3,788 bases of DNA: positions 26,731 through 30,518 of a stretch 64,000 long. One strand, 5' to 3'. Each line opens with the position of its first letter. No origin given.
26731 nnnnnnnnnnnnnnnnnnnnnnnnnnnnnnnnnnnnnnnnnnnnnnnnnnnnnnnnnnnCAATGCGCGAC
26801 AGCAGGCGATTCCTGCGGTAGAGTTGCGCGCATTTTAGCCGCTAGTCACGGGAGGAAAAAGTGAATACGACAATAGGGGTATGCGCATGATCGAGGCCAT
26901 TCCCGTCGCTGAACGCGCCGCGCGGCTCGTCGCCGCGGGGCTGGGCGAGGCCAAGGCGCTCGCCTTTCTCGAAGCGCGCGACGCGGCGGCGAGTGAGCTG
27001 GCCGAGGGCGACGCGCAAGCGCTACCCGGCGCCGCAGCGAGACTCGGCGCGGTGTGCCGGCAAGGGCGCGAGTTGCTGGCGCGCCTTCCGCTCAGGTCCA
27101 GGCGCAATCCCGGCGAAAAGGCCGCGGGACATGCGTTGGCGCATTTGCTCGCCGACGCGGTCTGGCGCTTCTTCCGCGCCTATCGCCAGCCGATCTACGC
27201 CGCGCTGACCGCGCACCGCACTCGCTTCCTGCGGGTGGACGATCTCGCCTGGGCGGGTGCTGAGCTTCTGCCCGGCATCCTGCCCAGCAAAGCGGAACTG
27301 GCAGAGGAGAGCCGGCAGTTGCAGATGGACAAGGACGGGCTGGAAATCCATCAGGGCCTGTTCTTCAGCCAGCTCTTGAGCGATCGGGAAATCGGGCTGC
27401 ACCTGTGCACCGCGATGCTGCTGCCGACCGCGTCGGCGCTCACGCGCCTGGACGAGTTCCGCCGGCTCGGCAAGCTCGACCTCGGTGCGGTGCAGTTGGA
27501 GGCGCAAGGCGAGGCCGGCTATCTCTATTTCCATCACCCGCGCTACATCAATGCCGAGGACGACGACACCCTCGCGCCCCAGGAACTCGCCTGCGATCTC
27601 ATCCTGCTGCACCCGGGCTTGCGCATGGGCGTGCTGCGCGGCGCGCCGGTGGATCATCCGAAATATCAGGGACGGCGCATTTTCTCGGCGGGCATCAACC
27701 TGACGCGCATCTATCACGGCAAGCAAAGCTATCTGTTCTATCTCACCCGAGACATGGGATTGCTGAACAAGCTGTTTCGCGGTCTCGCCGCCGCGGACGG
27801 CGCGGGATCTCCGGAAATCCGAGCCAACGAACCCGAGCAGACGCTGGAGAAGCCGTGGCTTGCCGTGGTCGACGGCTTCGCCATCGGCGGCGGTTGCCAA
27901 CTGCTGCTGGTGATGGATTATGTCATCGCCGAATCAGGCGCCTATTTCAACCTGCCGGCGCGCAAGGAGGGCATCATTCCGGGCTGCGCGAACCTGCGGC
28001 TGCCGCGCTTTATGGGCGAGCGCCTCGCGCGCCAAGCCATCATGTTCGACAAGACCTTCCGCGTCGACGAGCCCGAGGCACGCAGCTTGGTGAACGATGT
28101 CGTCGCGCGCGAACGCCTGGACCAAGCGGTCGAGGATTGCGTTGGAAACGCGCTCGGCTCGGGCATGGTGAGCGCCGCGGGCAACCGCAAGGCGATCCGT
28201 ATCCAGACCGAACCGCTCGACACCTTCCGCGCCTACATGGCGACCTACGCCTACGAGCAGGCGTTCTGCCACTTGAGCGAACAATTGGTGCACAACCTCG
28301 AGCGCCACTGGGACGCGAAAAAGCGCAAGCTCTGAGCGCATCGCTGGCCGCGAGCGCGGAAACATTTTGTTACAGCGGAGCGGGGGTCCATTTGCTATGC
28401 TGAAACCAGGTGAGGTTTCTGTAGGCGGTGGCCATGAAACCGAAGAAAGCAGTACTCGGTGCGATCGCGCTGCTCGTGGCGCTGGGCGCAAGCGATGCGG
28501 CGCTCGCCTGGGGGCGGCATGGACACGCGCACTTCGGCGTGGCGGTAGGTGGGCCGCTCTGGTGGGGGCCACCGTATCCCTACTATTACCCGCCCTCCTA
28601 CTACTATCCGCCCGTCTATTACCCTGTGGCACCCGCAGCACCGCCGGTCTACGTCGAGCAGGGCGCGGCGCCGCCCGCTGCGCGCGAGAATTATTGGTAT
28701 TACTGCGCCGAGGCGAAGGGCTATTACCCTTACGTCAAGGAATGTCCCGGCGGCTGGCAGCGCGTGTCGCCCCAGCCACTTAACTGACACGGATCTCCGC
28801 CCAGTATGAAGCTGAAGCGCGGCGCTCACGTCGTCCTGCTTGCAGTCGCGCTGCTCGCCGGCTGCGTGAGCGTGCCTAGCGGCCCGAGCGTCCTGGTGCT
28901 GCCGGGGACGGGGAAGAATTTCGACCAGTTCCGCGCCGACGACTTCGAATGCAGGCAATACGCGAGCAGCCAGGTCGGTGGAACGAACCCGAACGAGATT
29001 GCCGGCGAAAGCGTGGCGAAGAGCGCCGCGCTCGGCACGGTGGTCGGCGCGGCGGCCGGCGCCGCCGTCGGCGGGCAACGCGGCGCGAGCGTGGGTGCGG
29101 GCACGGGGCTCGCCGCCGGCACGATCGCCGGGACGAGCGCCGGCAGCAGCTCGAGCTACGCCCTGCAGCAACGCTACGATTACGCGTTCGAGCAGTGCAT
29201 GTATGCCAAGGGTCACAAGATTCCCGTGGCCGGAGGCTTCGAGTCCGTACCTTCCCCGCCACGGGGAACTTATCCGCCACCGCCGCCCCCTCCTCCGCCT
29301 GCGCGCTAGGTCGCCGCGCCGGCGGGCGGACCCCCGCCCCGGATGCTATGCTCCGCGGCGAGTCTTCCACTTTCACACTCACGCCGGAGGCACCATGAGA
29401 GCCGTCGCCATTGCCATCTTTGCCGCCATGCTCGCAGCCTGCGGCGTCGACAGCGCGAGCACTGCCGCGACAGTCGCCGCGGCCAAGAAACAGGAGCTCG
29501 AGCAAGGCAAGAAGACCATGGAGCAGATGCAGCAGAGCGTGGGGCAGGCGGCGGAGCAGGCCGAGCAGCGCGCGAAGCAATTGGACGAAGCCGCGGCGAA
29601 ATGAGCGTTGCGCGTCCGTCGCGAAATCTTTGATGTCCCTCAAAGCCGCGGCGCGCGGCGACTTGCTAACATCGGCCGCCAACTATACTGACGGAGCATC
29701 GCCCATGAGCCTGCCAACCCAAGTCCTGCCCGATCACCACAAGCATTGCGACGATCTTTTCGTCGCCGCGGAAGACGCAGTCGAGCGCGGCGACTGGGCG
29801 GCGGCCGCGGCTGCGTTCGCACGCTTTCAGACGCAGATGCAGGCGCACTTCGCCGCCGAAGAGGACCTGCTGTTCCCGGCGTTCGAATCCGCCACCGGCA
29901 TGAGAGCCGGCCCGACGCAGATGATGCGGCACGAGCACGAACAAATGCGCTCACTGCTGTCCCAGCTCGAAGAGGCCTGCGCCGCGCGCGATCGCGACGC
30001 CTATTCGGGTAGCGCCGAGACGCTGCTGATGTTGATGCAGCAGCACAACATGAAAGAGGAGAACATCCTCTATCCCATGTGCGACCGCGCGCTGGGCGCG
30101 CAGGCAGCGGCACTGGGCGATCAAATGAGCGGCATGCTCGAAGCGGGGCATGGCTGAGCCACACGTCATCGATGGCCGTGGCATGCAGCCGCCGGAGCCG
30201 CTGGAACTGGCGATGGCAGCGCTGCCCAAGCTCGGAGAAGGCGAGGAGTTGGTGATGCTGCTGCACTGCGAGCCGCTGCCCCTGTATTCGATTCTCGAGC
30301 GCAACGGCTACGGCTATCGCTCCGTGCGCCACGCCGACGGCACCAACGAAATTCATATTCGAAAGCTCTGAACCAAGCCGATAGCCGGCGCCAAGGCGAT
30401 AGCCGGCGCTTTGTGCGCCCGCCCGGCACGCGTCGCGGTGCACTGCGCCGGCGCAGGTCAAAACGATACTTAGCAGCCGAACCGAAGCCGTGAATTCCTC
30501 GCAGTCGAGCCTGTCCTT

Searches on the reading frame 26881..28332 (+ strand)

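Call 23: search_protein_families(library=pfam, proteins=[window:26881-28332:+], max_evalue=0.00001)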
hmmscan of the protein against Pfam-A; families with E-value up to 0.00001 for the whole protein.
window:26881-28332:+ (484 aa): 1 family
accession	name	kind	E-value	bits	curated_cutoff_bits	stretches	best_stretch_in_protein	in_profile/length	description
PF00378.25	ECH_1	-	4.1e-19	69.4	27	1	320-421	85-187/251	Enoyl-CoA hydratase/isomerase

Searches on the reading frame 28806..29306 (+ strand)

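Call 24: search_protein_families(library=pfam, proteins=[window:28806-29306:+], max_evalue=0.00001)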
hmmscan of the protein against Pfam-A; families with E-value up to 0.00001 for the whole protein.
window:28806-29306:+ (167 aa): 2 families
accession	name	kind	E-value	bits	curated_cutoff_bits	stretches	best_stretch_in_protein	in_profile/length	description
PF13441.11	Gly-zipper_YMGG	-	3.8e-07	30.1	28.9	1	70-109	3-43/45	YMGG-like Gly-zipper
PF13436.11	Gly-zipper_OmpA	-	3.6e-06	27.1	27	1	71-109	1-44/44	Glycine-zipper domain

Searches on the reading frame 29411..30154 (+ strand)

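Call 24: search_protein_families(library=pfam, proteins=[window:29411-30154:+], max_evalue=0.00001)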
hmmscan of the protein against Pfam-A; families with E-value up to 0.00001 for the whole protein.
window:29411-30154:+ (248 aa): 1 family
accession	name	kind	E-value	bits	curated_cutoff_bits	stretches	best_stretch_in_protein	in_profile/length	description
PF01814.28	Hemerythrin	-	1.5e-23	84.1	25.3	1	103-224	3-127/127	Hemerythrin HHE cation binding domain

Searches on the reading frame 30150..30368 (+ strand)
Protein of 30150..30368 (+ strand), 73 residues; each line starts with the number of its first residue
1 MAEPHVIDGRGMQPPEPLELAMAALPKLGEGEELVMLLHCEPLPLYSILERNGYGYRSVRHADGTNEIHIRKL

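Call 24: search_protein_families(library=pfam, proteins=[window:30150-30368:+], max_evalue=0.00001)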
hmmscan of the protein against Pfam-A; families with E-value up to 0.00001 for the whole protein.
window:30150-30368:+ (73 aa): 2 families
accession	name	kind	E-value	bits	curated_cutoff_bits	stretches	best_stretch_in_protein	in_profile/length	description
PF10006.14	DUF2249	-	4.2e-14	52.6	29.5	1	6-72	1-70/70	Uncharacterized conserved protein (DUF2249)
PF01206.22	TusA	-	1.8e-08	34.5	28.6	1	6-72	2-70/70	Sulfurtransferase TusA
